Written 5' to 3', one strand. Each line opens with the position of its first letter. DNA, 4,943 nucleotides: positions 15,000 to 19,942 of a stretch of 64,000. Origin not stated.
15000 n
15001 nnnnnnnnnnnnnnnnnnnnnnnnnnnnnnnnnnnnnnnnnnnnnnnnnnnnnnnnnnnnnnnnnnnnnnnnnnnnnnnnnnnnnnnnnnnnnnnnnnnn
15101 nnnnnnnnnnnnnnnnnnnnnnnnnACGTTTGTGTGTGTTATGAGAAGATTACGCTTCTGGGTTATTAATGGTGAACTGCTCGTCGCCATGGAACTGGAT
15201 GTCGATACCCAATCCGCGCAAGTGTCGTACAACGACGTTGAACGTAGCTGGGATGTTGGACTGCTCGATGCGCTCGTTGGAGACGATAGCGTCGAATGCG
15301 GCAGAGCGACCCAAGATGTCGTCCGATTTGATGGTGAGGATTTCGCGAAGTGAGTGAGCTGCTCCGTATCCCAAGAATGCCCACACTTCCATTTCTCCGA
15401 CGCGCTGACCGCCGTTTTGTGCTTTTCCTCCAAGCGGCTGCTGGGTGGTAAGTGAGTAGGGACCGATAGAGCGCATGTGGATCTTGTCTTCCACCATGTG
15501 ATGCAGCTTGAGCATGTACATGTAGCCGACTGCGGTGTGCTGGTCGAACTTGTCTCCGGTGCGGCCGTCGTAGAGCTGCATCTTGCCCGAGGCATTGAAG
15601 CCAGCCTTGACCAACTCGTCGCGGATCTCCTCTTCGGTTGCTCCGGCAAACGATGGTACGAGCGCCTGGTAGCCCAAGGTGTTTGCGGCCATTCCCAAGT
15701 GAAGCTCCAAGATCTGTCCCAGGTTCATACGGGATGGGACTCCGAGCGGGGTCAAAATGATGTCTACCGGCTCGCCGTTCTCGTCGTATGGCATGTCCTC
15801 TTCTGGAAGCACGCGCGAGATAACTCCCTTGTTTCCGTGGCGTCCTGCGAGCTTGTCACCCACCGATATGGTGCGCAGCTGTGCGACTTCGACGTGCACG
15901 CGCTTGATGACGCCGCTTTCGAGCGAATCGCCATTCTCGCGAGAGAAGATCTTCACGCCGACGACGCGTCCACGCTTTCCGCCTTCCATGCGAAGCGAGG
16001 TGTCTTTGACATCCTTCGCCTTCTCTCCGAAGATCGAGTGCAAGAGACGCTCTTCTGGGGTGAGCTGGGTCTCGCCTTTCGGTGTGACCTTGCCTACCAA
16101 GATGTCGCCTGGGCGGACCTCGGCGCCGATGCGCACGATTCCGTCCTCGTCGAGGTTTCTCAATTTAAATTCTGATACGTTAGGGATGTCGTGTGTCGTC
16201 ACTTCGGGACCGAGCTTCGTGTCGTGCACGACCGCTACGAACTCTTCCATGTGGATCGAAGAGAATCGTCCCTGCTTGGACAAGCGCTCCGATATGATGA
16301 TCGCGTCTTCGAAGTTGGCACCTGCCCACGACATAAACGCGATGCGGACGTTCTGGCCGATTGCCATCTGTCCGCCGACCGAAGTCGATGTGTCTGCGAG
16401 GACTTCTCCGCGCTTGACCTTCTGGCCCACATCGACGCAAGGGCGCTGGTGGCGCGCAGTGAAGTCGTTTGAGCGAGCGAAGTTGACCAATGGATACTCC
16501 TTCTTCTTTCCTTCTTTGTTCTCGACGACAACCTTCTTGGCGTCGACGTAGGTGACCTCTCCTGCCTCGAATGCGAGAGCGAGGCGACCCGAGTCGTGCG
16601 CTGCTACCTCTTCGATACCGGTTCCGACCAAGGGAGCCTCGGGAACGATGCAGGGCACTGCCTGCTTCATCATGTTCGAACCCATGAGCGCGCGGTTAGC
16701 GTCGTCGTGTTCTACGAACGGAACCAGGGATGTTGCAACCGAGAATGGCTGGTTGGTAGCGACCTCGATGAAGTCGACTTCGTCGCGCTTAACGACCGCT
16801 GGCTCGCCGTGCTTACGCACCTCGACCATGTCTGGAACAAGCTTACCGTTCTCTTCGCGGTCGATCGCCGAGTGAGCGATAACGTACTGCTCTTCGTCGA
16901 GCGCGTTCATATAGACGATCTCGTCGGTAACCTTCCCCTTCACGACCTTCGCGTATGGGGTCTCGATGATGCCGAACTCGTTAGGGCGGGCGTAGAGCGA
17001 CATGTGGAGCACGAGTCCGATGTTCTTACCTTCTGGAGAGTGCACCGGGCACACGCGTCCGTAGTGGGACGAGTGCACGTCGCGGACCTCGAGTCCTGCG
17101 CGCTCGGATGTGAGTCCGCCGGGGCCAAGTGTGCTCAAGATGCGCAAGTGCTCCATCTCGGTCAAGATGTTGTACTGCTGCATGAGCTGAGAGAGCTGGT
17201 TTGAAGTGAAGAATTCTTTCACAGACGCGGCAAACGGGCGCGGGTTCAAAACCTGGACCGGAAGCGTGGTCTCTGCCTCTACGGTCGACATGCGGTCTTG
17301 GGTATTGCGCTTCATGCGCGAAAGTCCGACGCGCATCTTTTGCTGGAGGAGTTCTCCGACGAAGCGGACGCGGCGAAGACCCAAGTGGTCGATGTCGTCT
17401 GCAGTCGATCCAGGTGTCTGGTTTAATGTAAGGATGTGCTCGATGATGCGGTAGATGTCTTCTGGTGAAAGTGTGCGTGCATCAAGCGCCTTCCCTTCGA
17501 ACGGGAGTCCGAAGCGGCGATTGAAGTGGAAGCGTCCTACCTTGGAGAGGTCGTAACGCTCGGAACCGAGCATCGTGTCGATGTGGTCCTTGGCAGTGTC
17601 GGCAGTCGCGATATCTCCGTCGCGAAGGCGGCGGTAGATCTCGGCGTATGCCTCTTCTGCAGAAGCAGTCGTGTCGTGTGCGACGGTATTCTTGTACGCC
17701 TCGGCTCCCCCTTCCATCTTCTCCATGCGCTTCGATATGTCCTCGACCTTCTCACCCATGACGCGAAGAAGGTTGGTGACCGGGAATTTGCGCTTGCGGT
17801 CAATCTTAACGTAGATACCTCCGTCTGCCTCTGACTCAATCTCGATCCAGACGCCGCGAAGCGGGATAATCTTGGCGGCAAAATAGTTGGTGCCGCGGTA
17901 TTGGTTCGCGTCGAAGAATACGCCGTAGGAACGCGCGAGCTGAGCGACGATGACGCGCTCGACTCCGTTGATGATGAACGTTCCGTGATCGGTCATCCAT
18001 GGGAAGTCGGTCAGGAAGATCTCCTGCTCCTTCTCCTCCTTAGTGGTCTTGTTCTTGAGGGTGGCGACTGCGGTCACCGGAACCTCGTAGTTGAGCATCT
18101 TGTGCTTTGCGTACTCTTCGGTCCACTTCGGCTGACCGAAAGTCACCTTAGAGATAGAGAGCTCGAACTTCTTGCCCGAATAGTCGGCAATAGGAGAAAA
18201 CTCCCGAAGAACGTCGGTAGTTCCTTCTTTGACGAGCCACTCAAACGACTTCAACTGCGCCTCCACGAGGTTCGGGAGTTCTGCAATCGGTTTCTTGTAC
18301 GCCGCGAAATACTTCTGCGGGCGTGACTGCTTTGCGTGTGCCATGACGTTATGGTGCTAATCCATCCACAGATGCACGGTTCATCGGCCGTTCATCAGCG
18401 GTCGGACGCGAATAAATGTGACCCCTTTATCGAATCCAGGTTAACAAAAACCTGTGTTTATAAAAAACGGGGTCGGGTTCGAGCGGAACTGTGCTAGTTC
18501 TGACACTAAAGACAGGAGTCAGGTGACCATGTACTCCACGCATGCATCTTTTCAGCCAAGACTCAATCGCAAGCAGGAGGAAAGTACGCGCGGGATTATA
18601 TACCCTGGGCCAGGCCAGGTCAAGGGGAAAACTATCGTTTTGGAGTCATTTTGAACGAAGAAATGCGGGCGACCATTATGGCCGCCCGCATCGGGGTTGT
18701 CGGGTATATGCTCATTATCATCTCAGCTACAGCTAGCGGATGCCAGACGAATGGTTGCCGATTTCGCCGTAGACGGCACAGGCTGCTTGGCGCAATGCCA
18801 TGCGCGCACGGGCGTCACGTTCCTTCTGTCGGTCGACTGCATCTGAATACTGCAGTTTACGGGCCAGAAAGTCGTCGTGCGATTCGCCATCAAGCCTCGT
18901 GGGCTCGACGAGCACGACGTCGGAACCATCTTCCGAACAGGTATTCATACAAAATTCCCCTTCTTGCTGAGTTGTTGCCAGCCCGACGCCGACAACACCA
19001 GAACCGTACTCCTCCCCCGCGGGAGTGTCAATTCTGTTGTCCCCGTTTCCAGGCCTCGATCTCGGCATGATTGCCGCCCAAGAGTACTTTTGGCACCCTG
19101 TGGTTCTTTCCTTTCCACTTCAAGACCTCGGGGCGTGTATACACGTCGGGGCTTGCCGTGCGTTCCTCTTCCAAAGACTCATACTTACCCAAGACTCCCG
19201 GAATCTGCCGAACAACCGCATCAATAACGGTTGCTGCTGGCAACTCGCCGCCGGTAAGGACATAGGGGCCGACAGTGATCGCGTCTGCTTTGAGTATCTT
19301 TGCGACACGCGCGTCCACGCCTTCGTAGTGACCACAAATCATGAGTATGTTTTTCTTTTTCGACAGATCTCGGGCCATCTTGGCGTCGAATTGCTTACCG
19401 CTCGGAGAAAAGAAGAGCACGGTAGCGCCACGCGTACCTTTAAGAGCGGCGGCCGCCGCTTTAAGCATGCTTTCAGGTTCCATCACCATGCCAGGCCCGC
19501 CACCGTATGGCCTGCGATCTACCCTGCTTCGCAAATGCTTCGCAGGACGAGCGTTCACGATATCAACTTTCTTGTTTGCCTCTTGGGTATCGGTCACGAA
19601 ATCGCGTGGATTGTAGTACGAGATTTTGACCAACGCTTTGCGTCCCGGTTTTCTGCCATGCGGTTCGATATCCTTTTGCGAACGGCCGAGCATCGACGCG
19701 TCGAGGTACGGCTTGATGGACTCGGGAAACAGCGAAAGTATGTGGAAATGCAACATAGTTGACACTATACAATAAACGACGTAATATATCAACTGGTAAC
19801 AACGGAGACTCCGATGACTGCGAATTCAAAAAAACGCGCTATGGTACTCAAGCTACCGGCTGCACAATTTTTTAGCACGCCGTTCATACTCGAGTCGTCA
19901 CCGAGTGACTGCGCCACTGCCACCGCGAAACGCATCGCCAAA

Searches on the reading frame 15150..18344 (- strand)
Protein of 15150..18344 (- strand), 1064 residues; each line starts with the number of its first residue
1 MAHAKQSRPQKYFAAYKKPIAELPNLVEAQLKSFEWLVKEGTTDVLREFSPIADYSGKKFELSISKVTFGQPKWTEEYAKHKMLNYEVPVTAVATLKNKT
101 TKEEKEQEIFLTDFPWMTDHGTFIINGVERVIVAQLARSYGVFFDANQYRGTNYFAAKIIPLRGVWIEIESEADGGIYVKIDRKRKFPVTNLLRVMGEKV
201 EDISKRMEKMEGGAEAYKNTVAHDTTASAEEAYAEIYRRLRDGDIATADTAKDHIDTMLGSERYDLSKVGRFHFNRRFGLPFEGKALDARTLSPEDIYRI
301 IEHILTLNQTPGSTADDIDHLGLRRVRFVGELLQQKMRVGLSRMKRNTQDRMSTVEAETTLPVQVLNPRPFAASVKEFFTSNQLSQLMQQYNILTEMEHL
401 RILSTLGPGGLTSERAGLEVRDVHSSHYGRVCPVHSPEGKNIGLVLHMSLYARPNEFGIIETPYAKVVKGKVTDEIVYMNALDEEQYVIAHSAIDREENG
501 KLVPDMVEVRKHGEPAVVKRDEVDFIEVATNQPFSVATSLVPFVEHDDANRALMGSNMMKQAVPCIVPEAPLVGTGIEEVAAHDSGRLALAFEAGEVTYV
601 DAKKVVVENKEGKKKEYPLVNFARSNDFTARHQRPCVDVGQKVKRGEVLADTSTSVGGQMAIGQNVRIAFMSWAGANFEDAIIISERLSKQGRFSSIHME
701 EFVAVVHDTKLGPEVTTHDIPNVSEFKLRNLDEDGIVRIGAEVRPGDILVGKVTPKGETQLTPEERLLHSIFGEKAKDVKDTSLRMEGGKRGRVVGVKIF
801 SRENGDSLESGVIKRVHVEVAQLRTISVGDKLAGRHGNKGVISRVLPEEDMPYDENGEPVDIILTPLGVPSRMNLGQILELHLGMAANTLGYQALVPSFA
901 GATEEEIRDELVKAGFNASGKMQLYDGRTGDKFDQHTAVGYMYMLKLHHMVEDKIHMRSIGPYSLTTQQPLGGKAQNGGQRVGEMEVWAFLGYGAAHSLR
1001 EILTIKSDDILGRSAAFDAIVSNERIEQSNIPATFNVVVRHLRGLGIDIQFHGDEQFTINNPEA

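Call 42: search_protein_families(library=pfam, proteins=[window:15150-18344:-], max_evalue=0.001)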
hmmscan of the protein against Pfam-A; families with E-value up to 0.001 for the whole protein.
window:15150-18344:- (1064 aa): 6 families
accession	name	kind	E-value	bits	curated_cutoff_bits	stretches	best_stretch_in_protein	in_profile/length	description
PF00562.33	RNA_pol_Rpb2_6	-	6.6e-125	417.5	23.4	1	594-976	5-373/373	RNA polymerase Rpb2, domain 6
PF04565.21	RNA_pol_Rpb2_3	-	3.1e-24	85.4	21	1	386-453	1-67/68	RNA polymerase Rpb2, domain 3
PF04560.25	RNA_pol_Rpb2_7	-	8.6e-20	71.4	32.1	1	978-1052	1-85/87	RNA polymerase Rpb2, domain 7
PF10385.14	RNA_pol_Rpb2_45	-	1.6e-18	66.9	28.2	1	464-529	1-66/66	RNA polymerase beta subunit external 1 domain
PF04561.19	RNA_pol_Rpb2_2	-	2e-17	63.9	21.7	1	155-327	20-190/190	RNA polymerase Rpb2, domain 2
PF04563.20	RNA_pol_Rpb2_1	-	4.2e-12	46.5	28.2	1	25-360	1-189/203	RNA polymerase beta subunit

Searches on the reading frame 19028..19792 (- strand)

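Call 43: search_protein_families(library=pfam, proteins=[window:19028-19792:-], max_evalue=0.001)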
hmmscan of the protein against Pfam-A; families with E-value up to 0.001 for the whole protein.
window:19028-19792:- (254 aa): 1 family
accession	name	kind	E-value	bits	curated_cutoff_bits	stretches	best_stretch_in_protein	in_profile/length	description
PF01746.26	tRNA_m1G_MT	-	8.3e-38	130.5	27.3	1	88-252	25-185/195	tRNA (Guanine-1)-methyltransferase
